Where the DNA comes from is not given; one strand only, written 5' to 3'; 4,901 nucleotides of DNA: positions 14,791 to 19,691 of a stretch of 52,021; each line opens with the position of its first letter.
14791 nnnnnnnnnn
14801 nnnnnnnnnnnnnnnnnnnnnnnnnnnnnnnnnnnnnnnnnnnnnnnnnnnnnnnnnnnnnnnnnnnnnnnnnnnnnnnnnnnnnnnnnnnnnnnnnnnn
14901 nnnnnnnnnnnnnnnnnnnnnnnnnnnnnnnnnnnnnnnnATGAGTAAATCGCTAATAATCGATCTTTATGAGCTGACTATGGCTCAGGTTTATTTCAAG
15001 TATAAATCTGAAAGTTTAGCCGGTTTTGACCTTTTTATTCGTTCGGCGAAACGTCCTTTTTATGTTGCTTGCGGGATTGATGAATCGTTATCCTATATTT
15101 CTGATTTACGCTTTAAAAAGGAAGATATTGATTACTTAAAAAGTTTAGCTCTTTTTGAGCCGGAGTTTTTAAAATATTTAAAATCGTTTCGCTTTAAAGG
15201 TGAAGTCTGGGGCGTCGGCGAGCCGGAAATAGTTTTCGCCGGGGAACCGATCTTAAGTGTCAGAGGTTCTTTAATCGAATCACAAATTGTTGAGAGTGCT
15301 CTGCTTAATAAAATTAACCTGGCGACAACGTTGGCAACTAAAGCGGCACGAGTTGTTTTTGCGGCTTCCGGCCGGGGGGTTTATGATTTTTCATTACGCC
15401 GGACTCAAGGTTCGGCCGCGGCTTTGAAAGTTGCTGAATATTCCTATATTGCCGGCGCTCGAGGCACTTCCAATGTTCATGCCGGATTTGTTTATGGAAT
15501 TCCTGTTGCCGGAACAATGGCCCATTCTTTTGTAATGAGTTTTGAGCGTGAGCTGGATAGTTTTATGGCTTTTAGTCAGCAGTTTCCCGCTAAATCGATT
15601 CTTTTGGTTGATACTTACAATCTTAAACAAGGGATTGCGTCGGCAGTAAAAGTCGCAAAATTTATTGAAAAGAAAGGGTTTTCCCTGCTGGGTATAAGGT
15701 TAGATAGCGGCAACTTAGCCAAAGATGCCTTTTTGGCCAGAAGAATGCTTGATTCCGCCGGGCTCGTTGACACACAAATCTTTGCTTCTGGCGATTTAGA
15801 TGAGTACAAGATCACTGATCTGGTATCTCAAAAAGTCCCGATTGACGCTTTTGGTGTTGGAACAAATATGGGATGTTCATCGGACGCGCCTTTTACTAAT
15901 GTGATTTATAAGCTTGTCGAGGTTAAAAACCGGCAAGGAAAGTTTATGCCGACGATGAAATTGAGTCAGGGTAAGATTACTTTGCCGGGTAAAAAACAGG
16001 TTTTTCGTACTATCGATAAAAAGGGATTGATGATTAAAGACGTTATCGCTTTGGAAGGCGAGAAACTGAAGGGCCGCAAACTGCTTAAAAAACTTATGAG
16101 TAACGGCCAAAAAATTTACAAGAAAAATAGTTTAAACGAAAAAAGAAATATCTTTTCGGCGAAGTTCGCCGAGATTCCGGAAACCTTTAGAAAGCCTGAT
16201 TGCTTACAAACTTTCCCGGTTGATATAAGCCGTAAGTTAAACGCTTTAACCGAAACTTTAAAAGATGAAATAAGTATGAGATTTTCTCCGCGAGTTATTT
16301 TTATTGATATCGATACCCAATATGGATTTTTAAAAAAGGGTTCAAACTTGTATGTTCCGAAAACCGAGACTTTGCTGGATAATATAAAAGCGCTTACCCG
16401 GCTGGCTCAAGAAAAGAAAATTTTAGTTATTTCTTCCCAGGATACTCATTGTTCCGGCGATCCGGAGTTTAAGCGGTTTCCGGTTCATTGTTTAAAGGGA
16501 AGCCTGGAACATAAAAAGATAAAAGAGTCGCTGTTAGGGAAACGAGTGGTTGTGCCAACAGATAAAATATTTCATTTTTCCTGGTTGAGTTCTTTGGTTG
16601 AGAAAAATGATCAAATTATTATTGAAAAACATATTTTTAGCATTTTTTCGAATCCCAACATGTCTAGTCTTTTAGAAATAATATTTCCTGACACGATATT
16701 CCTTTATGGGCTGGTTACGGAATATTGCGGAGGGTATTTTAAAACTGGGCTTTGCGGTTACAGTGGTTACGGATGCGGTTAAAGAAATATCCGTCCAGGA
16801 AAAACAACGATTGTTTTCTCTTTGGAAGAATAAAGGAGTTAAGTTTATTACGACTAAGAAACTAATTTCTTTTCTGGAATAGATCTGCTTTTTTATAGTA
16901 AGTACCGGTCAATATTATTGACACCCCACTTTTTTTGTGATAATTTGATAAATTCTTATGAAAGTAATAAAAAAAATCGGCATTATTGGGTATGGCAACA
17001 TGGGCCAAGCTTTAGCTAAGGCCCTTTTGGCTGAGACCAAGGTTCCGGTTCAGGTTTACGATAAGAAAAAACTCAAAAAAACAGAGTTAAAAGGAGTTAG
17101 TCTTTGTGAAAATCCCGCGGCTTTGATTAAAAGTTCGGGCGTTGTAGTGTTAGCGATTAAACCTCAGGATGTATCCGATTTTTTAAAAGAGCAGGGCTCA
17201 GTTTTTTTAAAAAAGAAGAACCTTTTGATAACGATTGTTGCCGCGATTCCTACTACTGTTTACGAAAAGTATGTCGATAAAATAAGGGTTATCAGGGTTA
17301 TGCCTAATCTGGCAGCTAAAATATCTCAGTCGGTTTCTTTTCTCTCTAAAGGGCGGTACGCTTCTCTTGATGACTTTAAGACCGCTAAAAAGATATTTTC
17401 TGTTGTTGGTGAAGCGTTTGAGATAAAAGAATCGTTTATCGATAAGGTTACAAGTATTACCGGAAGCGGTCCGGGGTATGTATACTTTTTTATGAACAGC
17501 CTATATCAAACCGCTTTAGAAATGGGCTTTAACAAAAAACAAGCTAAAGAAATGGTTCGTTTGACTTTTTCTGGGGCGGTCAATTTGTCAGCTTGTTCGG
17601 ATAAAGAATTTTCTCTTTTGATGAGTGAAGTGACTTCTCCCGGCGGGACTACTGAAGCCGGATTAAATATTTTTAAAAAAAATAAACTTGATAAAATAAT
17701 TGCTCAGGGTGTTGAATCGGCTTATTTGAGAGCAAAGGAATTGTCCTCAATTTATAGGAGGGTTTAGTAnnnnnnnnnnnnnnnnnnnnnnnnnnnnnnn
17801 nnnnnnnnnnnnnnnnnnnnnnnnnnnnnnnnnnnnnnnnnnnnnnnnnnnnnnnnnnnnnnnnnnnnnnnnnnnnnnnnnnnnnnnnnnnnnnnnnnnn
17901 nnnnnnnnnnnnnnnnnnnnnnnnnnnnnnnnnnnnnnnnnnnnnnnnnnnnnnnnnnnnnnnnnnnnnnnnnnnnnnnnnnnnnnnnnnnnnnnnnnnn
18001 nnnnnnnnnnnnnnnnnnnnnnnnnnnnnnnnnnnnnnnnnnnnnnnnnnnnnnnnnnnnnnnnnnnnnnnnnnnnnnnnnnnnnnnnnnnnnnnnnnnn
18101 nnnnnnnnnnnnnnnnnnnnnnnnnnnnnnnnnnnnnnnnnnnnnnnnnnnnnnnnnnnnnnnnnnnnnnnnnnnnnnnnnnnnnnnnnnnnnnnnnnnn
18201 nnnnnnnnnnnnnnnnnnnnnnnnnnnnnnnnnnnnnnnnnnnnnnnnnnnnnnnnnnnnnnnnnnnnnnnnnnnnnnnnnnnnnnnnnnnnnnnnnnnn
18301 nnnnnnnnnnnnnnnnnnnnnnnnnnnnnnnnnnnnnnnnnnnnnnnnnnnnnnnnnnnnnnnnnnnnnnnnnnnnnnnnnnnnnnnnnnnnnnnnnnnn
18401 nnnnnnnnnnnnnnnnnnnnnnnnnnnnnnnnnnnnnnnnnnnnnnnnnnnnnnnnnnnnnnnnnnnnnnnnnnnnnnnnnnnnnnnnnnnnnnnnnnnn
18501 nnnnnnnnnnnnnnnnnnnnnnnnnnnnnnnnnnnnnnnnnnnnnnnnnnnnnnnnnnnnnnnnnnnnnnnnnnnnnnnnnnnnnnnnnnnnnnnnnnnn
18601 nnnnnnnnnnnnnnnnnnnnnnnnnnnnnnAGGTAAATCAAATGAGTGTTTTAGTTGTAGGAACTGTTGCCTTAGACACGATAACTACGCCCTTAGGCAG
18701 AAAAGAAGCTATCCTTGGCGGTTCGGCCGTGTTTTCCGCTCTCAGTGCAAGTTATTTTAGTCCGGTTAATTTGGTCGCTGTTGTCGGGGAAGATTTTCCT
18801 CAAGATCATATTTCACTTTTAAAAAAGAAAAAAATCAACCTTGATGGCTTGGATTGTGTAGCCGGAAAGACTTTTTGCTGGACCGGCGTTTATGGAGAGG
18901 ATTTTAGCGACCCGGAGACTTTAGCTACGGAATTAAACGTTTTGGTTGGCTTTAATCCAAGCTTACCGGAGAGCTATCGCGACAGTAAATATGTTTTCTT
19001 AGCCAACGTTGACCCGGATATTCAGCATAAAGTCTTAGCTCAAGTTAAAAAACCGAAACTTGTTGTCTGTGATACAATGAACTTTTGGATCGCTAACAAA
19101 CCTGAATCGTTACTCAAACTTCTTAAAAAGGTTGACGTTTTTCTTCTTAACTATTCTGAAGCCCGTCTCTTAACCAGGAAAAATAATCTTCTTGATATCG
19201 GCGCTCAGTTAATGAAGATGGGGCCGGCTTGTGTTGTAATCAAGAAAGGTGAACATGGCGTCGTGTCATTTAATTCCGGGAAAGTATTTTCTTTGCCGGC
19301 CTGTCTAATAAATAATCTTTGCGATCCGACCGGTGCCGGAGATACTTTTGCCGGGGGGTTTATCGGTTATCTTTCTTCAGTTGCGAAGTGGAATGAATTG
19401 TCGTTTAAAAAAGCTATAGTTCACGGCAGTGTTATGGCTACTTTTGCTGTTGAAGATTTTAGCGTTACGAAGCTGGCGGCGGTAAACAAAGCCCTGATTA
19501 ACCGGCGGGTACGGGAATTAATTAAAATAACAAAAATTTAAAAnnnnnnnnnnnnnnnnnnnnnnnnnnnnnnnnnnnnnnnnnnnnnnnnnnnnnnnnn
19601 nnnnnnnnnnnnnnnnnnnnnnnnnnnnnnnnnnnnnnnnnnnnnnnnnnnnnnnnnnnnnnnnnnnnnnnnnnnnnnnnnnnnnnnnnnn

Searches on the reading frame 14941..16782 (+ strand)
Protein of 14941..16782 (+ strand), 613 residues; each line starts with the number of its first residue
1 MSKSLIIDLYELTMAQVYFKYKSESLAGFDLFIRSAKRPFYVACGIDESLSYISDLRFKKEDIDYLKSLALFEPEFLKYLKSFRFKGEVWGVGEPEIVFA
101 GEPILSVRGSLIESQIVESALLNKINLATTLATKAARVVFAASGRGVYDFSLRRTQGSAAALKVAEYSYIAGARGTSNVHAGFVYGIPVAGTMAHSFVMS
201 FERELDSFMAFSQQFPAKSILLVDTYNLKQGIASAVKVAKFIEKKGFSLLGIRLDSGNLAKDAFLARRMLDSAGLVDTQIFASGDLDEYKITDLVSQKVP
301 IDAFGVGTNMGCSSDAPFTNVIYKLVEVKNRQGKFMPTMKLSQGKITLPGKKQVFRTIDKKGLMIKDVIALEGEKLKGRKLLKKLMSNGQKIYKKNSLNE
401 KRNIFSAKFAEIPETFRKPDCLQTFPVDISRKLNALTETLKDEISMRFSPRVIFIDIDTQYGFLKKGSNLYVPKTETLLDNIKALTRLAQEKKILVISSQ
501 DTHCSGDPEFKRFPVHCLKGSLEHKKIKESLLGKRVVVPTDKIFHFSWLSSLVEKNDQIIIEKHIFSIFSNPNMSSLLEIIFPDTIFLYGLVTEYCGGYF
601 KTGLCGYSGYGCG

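Call 67: search_protein_families(library=pfam, proteins=[window:14941-16782:+], max_evalue=0.00001)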
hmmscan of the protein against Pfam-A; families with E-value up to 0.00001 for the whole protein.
window:14941-16782:+ (613 aa): 4 families
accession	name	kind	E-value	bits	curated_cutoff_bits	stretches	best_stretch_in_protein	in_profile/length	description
PF17767.7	NAPRTase_N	-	2.2e-31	109.2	32.6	1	6-126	2-125/125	Nicotinate phosphoribosyltransferase (NAPRTase) N-terminal domain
PF17956.6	NAPRTase_C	-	8.2e-10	39.6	23.3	0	379-436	53-110/111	Nicotinate phosphoribosyltransferase C-terminal domain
PF00857.26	Isochorismatase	-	2.3e-09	38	27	1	455-596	4-126/175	Isochorismatase domain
PF04095.22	NAPRTase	-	4.7e-09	36.8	20.8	1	148-328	4-196/239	Nicotinate phosphoribosyltransferase (NAPRTase) family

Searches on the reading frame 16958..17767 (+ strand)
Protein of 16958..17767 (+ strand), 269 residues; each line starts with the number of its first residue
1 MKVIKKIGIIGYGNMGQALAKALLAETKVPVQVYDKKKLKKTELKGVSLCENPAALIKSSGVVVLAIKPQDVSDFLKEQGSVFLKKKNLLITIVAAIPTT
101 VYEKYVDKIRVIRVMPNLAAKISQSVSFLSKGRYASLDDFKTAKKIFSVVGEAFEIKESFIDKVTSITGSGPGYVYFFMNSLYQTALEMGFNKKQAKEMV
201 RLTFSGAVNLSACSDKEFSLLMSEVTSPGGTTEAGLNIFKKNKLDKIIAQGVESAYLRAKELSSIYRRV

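Call 67: search_protein_families(library=pfam, proteins=[window:16958-17767:+], max_evalue=0.00001)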
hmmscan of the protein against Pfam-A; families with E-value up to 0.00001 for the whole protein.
window:16958-17767:+ (269 aa): 4 families
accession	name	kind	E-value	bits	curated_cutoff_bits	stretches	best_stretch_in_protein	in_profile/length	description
PF14748.11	P5CR_dimer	-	9.9e-29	100.1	25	1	158-262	1-105/105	Pyrroline-5-carboxylate reductase dimerisation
PF03807.23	F420_oxidored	-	5.4e-13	49.8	21.6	1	6-95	1-93/94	NADP oxidoreductase coenzyme F420-dependent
PF03446.21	NAD_binding_2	-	6e-09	36.6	21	1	6-91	1-90/161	NAD binding domain of 6-phosphogluconate dehydrogenase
PF02826.25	2-Hacid_dh_C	-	3.6e-06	26.9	25.1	1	5-68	37-100/178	D-isomer specific 2-hydroxyacid dehydrogenase, NAD binding domain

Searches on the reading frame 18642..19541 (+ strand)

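Call 67: search_protein_families(library=pfam, proteins=[window:18642-19541:+], max_evalue=0.00001)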
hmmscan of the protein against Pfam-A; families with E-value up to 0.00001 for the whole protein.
window:18642-19541:+ (299 aa): 1 family
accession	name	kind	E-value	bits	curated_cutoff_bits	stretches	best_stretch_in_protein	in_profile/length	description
PF00294.29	PfkB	-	5.5e-21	75.6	25.8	1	36-275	46-295/302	pfkB family carbohydrate kinase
